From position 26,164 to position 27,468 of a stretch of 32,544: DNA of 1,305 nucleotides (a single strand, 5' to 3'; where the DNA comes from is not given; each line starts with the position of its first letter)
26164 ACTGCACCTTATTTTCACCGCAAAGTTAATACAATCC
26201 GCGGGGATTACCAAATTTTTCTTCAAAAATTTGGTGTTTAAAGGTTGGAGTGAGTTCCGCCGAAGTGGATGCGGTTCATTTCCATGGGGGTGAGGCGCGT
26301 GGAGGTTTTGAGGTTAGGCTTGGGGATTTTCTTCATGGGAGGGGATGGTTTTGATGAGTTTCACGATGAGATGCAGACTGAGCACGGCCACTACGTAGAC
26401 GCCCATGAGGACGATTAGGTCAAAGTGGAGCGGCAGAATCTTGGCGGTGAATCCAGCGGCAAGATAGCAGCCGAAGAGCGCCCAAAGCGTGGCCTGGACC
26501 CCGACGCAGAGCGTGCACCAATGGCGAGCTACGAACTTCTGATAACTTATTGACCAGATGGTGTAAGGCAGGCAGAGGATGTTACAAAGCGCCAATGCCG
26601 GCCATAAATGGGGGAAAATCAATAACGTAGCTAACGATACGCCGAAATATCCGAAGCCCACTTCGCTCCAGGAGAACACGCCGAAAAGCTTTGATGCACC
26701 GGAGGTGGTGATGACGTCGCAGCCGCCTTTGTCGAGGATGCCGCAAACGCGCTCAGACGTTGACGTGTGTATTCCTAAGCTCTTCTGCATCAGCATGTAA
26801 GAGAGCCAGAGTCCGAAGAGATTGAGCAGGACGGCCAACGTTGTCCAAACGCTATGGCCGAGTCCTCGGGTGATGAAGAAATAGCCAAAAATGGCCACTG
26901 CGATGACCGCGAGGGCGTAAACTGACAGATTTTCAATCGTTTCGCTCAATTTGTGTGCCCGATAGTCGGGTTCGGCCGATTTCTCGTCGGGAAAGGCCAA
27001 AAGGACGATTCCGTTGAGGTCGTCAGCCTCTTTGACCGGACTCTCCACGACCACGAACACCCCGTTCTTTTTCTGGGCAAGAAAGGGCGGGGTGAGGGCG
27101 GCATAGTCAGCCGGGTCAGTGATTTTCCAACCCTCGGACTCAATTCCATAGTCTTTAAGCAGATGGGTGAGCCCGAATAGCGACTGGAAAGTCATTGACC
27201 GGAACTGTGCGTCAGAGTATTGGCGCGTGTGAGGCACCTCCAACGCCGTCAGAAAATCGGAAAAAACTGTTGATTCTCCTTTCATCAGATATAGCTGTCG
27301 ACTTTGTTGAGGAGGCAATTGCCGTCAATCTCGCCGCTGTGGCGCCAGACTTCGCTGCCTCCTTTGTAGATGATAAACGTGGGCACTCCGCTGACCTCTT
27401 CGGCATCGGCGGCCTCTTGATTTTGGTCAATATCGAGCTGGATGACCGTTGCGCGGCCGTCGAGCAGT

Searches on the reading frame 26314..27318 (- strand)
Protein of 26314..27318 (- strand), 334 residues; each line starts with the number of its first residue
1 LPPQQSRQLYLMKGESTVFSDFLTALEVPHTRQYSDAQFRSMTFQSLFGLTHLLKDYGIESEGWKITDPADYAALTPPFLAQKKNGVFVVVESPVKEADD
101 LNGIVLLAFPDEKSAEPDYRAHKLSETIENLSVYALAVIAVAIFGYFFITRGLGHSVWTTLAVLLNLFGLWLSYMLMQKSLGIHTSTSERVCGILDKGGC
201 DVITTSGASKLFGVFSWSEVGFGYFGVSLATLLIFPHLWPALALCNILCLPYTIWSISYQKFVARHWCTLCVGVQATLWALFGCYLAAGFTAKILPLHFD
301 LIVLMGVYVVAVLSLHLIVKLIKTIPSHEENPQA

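Call 45: search_protein_families(library=pfam, proteins=[window:26314-27318:-], max_evalue=0.001)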
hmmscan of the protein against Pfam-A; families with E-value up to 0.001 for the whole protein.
window:26314-27318:- (334 aa): 1 family
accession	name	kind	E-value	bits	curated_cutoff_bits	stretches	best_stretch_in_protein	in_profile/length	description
PF07884.19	VKOR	-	4e-12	46.8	27.5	1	162-283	3-131/134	Vitamin K epoxide reductase family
